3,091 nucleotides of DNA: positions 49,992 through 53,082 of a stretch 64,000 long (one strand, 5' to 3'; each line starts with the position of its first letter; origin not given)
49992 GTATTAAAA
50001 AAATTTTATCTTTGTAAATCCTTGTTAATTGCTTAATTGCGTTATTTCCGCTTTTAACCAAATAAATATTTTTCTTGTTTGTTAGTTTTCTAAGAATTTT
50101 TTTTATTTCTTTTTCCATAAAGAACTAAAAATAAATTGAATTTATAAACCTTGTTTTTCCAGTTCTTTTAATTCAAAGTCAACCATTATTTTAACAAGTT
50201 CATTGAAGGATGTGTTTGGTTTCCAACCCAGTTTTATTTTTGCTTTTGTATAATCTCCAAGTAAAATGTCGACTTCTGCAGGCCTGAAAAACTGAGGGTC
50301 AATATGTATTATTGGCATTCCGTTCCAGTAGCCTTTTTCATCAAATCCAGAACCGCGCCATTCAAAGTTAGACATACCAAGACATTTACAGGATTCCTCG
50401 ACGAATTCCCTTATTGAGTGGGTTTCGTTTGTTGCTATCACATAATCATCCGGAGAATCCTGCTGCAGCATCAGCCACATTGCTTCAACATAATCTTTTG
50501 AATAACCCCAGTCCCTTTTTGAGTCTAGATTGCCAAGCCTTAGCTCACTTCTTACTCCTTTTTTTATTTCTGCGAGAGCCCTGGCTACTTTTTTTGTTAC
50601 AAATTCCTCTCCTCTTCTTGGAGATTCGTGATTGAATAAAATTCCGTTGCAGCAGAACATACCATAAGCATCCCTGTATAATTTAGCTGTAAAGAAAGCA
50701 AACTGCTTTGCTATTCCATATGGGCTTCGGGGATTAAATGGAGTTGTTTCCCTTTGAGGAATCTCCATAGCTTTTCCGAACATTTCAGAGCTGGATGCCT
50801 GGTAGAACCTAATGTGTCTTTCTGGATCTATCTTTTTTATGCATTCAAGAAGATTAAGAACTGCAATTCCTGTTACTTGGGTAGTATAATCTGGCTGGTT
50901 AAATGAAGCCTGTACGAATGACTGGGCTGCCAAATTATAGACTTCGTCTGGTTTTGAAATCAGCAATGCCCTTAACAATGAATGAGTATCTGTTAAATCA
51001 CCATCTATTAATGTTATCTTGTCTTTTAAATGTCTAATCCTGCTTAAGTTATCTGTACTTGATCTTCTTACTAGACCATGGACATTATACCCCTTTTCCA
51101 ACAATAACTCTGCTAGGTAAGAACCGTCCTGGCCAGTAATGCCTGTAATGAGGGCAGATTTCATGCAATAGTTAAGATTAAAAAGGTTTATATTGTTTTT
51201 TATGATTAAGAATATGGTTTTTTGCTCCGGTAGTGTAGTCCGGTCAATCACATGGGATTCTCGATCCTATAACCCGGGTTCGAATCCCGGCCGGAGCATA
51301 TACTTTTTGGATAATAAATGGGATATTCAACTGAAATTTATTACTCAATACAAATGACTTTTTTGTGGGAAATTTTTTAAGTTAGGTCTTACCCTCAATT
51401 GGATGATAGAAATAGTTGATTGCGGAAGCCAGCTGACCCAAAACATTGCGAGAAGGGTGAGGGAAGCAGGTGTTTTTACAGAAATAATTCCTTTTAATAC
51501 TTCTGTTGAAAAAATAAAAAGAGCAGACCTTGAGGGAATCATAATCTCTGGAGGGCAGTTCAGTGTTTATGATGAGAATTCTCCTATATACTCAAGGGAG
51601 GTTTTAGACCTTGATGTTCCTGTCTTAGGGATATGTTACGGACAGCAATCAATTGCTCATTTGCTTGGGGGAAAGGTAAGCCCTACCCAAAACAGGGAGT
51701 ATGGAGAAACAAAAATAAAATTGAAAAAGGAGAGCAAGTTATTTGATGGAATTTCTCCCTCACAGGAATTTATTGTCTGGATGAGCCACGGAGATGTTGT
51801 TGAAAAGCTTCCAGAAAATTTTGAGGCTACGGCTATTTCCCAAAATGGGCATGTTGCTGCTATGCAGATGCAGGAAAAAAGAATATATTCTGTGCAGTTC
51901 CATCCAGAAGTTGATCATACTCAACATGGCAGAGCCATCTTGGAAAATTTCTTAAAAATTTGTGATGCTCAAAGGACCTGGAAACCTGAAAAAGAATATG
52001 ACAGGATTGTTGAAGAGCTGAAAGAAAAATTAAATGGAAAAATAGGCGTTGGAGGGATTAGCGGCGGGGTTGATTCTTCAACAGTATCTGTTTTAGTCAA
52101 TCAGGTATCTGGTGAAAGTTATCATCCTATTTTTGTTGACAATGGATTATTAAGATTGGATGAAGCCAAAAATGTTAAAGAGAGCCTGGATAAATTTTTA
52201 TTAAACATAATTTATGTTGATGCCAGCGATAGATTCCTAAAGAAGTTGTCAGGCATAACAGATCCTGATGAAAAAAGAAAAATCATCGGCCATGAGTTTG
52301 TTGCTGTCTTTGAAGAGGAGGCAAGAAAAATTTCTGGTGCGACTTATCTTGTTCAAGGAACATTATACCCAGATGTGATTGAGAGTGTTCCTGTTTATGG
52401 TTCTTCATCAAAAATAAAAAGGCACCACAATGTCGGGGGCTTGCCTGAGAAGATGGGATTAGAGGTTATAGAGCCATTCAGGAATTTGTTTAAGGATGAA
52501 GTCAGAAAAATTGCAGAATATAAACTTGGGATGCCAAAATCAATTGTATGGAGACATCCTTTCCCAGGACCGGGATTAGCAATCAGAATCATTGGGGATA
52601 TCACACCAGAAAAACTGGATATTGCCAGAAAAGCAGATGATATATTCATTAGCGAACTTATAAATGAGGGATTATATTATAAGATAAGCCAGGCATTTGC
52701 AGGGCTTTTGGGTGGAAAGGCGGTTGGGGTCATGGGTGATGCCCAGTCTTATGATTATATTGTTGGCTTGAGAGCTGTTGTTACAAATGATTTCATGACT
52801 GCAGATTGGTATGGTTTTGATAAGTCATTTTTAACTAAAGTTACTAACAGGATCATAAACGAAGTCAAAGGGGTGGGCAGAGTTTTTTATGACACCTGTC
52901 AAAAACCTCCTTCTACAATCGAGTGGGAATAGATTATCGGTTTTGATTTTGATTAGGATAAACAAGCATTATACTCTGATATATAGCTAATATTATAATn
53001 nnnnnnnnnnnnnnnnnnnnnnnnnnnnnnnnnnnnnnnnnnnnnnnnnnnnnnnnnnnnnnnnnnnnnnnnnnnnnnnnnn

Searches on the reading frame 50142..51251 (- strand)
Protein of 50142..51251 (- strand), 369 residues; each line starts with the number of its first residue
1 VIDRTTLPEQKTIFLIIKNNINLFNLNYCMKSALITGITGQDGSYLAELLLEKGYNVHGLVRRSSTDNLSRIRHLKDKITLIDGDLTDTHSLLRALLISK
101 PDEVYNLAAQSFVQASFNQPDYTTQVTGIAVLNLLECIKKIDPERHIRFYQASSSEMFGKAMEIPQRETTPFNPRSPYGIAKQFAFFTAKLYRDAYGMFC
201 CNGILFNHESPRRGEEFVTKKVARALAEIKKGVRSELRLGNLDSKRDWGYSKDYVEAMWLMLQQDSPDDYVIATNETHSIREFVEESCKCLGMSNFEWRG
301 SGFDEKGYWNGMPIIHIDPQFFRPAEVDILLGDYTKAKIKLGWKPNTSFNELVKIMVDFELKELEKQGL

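Call 79: search_protein_families(library=pfam, proteins=[window:50142-51251:-], max_evalue=0.001)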
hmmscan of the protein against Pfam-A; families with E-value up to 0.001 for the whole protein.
window:50142-51251:- (369 aa): 5 families
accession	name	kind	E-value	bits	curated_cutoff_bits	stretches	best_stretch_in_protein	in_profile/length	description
PF16363.11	GDP_Man_Dehyd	-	5.2e-135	450.6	27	1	34-356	1-332/332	GDP-mannose 4,6 dehydratase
PF01370.27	Epimerase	-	1.6e-69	234.4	20.9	1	33-273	1-240/240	NAD dependent epimerase/dehydratase family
PF04321.23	RmlD_sub_bind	-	4.8e-08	32.9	27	1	33-182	3-129/287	RmlD substrate binding domain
PF05368.20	NmrA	-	1.1e-05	25.6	27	1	33-96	5-67/298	NmrA-like family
PF13460.12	NAD_binding_10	-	5.6e-05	23.5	27.2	1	37-96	1-58/184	NAD(P)H-binding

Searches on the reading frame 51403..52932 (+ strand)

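Call 13: search_protein_families(library=pfam, proteins=[window:51403-52932:+], max_evalue=0.001)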
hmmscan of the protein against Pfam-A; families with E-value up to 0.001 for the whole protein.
window:51403-52932:+ (509 aa): 4 families
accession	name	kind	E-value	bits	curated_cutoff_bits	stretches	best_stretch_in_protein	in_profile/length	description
PF00117.34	GATase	-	2.7e-47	161.3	22.8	1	4-185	2-188/190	Glutamine amidotransferase class-I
PF00958.27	GMP_synt_C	-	1.3e-34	118.5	27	1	418-508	2-92/92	GMP synthase C terminal domain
PF07722.19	Peptidase_C26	-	5.9e-16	59.3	20.5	1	61-169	95-219/219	Peptidase C26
PF02540.23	NAD_synthase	-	2e-05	24.3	21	0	209-238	15-44/242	NAD synthase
